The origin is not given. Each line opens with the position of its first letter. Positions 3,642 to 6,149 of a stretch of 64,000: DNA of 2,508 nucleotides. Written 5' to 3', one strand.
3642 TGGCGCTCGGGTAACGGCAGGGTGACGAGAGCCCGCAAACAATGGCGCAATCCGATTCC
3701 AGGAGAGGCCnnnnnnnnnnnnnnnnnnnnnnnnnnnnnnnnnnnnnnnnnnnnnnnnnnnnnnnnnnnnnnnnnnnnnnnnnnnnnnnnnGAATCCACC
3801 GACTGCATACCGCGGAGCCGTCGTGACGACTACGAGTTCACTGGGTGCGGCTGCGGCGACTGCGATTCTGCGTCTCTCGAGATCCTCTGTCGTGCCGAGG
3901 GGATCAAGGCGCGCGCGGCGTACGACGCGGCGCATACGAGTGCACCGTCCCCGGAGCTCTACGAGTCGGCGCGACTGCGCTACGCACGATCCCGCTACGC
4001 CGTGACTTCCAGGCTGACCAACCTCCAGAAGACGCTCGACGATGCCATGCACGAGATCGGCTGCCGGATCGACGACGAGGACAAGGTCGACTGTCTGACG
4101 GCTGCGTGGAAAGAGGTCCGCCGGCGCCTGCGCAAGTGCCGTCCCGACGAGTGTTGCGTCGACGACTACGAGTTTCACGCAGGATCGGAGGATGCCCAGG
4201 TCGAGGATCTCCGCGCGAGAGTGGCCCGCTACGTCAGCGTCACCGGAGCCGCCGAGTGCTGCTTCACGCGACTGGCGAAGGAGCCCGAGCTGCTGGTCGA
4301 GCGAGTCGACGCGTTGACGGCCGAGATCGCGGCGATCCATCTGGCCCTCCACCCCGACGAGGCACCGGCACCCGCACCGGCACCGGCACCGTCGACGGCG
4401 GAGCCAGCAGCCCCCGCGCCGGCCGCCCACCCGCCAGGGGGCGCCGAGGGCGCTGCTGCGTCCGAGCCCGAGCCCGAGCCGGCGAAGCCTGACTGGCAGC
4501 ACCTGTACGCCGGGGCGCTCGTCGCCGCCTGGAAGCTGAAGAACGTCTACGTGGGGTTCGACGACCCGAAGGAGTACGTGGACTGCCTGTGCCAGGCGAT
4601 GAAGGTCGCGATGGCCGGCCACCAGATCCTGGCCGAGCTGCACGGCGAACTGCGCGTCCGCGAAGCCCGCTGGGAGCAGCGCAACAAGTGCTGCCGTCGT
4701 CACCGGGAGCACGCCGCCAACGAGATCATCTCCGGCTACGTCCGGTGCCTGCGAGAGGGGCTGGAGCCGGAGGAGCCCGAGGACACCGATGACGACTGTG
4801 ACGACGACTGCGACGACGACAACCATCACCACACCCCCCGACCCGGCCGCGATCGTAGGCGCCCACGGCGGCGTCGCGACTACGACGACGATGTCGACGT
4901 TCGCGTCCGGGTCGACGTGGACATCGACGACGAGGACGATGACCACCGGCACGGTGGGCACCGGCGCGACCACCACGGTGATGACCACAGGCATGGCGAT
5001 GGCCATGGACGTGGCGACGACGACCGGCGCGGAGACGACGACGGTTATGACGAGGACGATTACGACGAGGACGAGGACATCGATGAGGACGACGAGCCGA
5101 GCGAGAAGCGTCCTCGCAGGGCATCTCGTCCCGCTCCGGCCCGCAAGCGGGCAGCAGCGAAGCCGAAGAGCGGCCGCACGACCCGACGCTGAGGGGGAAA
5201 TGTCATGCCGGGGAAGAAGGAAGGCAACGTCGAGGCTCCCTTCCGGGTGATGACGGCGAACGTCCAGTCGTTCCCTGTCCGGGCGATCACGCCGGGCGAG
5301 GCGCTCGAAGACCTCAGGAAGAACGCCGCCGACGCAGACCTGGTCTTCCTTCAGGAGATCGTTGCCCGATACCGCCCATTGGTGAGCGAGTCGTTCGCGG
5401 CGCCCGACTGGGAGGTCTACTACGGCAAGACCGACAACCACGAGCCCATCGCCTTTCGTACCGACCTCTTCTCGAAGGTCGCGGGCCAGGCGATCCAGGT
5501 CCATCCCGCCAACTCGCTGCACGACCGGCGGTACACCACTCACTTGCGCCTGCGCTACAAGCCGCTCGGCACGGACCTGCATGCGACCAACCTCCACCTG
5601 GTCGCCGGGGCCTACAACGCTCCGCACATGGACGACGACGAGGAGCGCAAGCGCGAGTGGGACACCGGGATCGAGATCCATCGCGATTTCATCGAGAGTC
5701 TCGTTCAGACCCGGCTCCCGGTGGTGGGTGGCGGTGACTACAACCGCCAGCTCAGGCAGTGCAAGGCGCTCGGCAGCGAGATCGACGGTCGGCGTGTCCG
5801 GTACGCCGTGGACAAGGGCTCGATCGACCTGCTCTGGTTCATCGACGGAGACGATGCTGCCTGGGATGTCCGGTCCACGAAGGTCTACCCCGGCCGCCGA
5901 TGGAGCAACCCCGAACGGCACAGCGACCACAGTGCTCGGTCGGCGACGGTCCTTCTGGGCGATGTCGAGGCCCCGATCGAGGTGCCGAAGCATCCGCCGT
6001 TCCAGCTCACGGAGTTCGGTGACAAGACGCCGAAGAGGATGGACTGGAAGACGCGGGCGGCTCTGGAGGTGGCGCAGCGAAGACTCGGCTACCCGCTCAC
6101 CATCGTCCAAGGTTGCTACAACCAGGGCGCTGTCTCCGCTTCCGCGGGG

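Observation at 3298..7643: Three-gene operon (orphan Cys-rich polyampholyte protein, EEP-peptidase-muramidase, holin-like protein) set head-to-head with a contractile-injection-system locus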

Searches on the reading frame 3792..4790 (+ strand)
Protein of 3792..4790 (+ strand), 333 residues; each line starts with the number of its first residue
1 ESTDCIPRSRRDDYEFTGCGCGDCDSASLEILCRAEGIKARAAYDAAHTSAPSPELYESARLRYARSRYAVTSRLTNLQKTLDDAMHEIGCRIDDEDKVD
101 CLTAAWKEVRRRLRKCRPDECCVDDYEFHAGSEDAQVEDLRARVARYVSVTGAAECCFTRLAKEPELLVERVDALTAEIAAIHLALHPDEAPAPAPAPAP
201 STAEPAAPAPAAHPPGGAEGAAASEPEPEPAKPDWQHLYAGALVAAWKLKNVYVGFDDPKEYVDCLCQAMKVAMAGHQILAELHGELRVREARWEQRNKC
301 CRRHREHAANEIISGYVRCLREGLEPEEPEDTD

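Call 32: search_protein_representatives(protein=window:3792-4790:+)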
Query: 333 residues. Proteins with E-value up to 0.001 (for the whole library): 132; up to 1e-10: 83; up to 1e-30: 6. The best 132 are listed.
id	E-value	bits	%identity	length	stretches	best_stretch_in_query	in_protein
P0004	1.2e-100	353.4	56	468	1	3-323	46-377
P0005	2.6e-81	289.8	50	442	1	3-322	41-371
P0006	2.5e-78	280.0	51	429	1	33-329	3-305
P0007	7.9e-43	163.3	38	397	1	17-331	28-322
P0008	1.7e-42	162.3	42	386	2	4-182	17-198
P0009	7.4e-37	143.7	40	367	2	13-192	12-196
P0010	2.6e-30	122.2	35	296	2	228-319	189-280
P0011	3.4e-29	118.5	39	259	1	4-208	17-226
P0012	1.3e-28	116.6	38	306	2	20-182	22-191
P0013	7.0e-27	110.9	39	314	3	20-128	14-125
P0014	1.5e-26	109.8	37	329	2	24-182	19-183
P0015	3.0e-26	108.8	35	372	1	11-327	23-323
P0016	8.3e-26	107.4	32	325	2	7-183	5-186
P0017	1.5e-25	106.6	35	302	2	20-186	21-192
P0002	2.0e-25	106.2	34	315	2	23-184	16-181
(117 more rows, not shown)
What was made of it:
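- The gene 1 family has 132 representatives at E<=1e-3 (call 32).
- Tried and rejected: An exhaustive search with the core solved this (call 32).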

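Call 55: find_homologous_proteins(query=A3, max_evalue=0.00001)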
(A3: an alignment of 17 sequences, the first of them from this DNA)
Query A3 (17 sequences) (308 aa, profile of the alignment): 11 proteins with E <= 0.00001 among 8000 candidates.
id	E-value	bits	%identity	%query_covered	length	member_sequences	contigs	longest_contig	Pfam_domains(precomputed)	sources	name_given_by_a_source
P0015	3.4e-95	337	31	100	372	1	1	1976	-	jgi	jgi:hypothetical protein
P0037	4.8e-92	326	26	96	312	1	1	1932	-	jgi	jgi:phage shock protein A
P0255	4.6e-90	320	30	97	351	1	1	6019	-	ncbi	ncbi:MAG TPA: hypothetical protein VIT42_19935 [Microlunatus sp.]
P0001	3.5e-88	314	61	99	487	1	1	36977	-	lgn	-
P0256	8.9e-88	312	30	97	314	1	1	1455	-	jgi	jgi:hypothetical protein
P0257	9.7e-87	309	29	96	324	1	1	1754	-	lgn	-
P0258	1.0e-86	309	29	96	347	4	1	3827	-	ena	-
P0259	2.3e-84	301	29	96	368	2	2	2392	-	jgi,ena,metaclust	metaclust:\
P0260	2.0e-81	291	28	95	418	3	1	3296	-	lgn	-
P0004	1.3e-78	282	52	98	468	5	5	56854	-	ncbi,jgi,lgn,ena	-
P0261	1.2e-75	273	28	99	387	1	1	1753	-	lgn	-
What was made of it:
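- Tried and rejected: A profile search through the word index again gave only 11 hits (call 55).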

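Call 56: find_encoding_contigs(protein=P0004, flank=10000, max_places=5)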
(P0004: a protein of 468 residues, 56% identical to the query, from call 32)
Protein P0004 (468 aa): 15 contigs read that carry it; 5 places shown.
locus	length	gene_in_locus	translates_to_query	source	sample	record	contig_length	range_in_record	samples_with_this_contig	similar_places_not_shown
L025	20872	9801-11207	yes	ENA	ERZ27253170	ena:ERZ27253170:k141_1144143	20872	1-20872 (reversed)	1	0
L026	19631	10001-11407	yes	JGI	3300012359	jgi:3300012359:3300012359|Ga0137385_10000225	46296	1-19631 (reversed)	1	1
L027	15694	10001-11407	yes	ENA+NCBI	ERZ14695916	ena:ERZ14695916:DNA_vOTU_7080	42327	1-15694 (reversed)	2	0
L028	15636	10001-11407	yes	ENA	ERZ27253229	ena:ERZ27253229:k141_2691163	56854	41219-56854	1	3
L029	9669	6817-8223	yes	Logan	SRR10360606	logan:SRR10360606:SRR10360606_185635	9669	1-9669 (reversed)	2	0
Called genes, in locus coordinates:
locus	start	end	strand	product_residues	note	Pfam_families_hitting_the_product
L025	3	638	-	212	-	?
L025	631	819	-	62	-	-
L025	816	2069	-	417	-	PF19266:CIS_tube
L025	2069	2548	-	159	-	PF06841:Phage_T4_gp19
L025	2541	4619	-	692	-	PF04984:Phage_sheath_1 (weak), PF17482:Phage_sheath_1C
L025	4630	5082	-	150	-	PF06841:Phage_T4_gp19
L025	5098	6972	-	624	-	PF04984:Phage_sheath_1, PF17482:Phage_sheath_1C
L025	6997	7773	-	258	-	-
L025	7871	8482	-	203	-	PF14065:Pvc16_N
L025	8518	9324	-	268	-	PF03704:BTAD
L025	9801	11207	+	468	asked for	-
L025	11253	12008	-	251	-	PF03704:BTAD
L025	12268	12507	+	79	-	PF19807:DUF6290 (faint)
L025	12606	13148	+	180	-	-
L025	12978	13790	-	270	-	PF08843:AbiEii (faint)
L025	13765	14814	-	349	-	PF09952:AbiEi_2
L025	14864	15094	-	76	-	-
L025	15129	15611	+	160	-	PF04024:PspC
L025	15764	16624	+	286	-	-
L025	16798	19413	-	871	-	PF00515:TPR_1 (faint), PF07719:TPR_2 (faint), PF13424:TPR_12, PF12770:CHAT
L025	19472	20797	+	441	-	PF00082:Peptidase_S8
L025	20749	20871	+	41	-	?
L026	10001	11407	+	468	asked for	-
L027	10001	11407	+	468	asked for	-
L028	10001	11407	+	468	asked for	-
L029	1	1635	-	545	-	?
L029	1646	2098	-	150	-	PF06841:Phage_T4_gp19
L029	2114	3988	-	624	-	PF04984:Phage_sheath_1, PF17482:Phage_sheath_1C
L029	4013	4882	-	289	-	-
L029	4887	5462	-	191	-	PF14065:Pvc16_N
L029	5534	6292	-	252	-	PF03704:BTAD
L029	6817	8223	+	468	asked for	-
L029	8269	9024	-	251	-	PF03704:BTAD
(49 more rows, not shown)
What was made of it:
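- The called genes of L025-L029 show nothing of the kind (call 56).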

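Call 65: predict_structure(alignment_id=A4)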
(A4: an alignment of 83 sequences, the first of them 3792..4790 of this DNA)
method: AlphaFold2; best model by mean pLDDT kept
length: 333 residues; sequences in the alignment: 83
mean_pLDDT: 90.0   pTM: 0.81
mean pLDDT of the five models: 90.0, 89.8, 89.1, 88.8, 88.3
residues with pLDDT >= 90: 241; 70-90: 54; 50-70: 30; < 50: 8
segments of 3 or more residues with pLDDT < 50: 213-217
pLDDT, mean of each block of 10 residues (from residue 1): 70 80 80 97 97 97 98 98 98 97 98 90 96 91 97 98 98 98 96 87 71 51 74 96 98 96 98 98 97 93 93 90 66 52
secondary structure, 60 per line:
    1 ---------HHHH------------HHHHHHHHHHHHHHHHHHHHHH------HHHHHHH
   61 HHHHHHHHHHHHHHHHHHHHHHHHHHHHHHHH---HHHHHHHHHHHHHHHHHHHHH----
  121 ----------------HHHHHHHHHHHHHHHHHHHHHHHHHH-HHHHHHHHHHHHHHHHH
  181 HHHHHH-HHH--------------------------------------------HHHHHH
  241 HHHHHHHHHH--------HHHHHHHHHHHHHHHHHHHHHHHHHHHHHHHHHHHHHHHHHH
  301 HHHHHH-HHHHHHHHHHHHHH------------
elements in order: H10-13 H26-47 H54-92 H96-116 H137-162 H164-186 H235-250 H259-306 H308-321
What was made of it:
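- Tried and rejected: Rejected, because the model is a compact, confident bundle (pTM 0.81) of about 300 residues (call 65).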

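Call 70: fold_search(model_id=the predicted structure, library=pdb)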
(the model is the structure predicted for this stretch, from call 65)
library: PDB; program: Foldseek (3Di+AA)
matches with E <= 10: 98; with E <= 0.001: 0
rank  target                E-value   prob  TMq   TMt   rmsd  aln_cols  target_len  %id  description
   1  4tql_B                2.9e-01  0.20  0.14  0.18  35.8       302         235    9  Computationally designed three helix bundle (released 2014-10-15)
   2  5jdo_A                9.8e-01  0.09  0.13  0.17  35.6       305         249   12  T. congolense haptoglobin-haemoglobin receptor in complex with haemoglobin (released 2016-04-27)
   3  8s2p_AAA              1.3e+00  0.16  0.19  0.28  32.5       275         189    9  Crystal structure of Borrelia burgdorferi paralogous family 12 outer surface protein BBH37 (space group p21) (released 2025-03-05)
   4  4e40                  1.6e+00  0.10  0.16  0.21  40.5       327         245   13  The haptoglobin-hemoglobin receptor of Trypanosoma congolense (released 2013-01-16)
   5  8omv_B                1.8e+00  0.11  0.14  0.08  41.0       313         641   13  Crystal structure of the constitutively active S117E/S181E mutant of human IKK2 (released 2024-04-10)
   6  7rtv_A                2.0e+00  0.06  0.15  0.15  23.9       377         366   12  Cryo-EM structure of monomeric TTYH2 (released 2021-09-22)
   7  8s2p_BBB              2.2e+00  0.16  0.21  0.33  32.7       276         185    9  Crystal structure of Borrelia burgdorferi paralogous family 12 outer surface protein BBH37 (space group p21) (released 2025-03-05)
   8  7rtu_B                2.2e+00  0.06  0.15  0.14  24.4       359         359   12  Cryo-EM structure of a TTYH2 trans-dimer (released 2021-08-25)
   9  4kik_B                2.3e+00  0.08  0.13  0.07  42.3       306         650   11  Human IkB kinase beta (released 2013-06-26)
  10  4kik_A                2.3e+00  0.05  0.11  0.07  40.8       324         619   14  Human IkB kinase beta (released 2013-06-26)
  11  8otz_C4               2.4e+00  0.06  0.15  0.15  56.2       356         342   14  48-nm repeat of the native axonemal doublet microtubule from bovine sperm (released 2023-11-22)
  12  5lm1_A                2.5e+00  0.04  0.14  0.13  48.5       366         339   10  Crystal Structure of HD-PTP phosphatase in complex with UBAP1 (released 2016-11-30)
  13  7n6g_3R               2.6e+00  0.09  0.18  0.17  52.1       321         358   11  C1 of central pair (released 2022-05-18)
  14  4toa_I                2.9e+00  0.13  0.14  0.25  22.3       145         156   14  1.95A resolution structure of Iron Bound BfrB (N148L) from Pseudomonas aeruginosa (released 2015-02-11)
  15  8r5s_E                2.9e+00  0.07  0.15  0.20  25.6       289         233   12  t113 - De-novo designed soluble homotetramer (released 2024-11-27)
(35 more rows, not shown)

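Call 75: fold_search(model_id=the predicted structure, library=viral)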
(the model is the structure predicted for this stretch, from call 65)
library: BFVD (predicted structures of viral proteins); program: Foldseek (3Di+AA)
matches with E <= 10: 52; with E <= 0.001: 0
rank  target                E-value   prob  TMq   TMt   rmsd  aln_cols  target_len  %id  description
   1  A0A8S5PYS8            4.4e-01  0.15  0.15  0.07  41.5       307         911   11  Tail fiber protein [Podoviridae sp. ctIlO27]
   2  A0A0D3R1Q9            4.6e-01  0.25  0.23  0.18  23.8       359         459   10  Uncharacterized protein [Marco virus]
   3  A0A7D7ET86            5.0e-01  0.12  0.16  0.12  23.7       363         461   11  (no name in the UniProt tables at hand)
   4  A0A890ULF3            6.0e-01  0.13  0.15  0.14  36.5       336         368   11  (no name in the UniProt tables at hand)
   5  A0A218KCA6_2          7.8e-01  0.13  0.16  0.06  37.2       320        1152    8  Putative tail tape measure protein [Bacillus phage PBC2]
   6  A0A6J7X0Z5            1.0e+00  0.10  0.17  0.12  38.2       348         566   13  Uncharacterized protein [uncultured Caudovirales phage]
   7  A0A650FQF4            1.3e+00  0.15  0.19  0.16  21.9       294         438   12  RNA-dependent RNA polymerase [Maize chlorotic mottle virus]
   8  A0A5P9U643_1          2.0e+00  0.06  0.15  0.06  25.8       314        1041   11  (no name in the UniProt tables at hand)
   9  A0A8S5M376            2.5e+00  0.05  0.12  0.10  23.8       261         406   12  Minor capsid protein [Siphoviridae sp. ctQJR51]
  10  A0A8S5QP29            2.6e+00  0.05  0.14  0.17  34.5       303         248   11  Uncharacterized protein [Siphoviridae sp. ctWhx86]
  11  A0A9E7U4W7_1          2.9e+00  0.13  0.25  0.11  15.1       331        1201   11  Tape measure protein [Gordonia phage OtterstedtS21]
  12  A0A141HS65            2.9e+00  0.06  0.15  0.17  28.9       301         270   10  (no name in the UniProt tables at hand)
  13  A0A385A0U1            3.2e+00  0.05  0.12  0.12  28.8       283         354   12  (no name in the UniProt tables at hand)
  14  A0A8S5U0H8            3.8e+00  0.04  0.12  0.17  27.9       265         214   12  Minor capsid protein [Siphoviridae sp. ctNEy24]
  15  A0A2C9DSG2            3.8e+00  0.04  0.10  0.09  30.6       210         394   11  Uncharacterized protein [Western grey kangaroopox virus]
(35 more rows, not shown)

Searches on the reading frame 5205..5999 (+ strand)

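Call 82: search_protein_families(library=pfam, proteins=[window:5205-5999:+], max_evalue=1)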
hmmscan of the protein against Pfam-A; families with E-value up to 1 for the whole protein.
window:5205-5999:+ (265 aa): 1 family
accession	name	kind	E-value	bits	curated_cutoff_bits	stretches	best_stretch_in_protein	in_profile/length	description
PF03372.29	Exo_endo_phos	-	0.0081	16.4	24.5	1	16-162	1-138/225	Endonuclease/Exonuclease/phosphatase family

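Call 85: search_protein_families(library=phrogs, proteins=[window:5205-5999:+], max_evalue=1)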
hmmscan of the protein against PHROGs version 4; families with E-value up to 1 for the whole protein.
window:5205-5999:+ (265 aa): 0 families
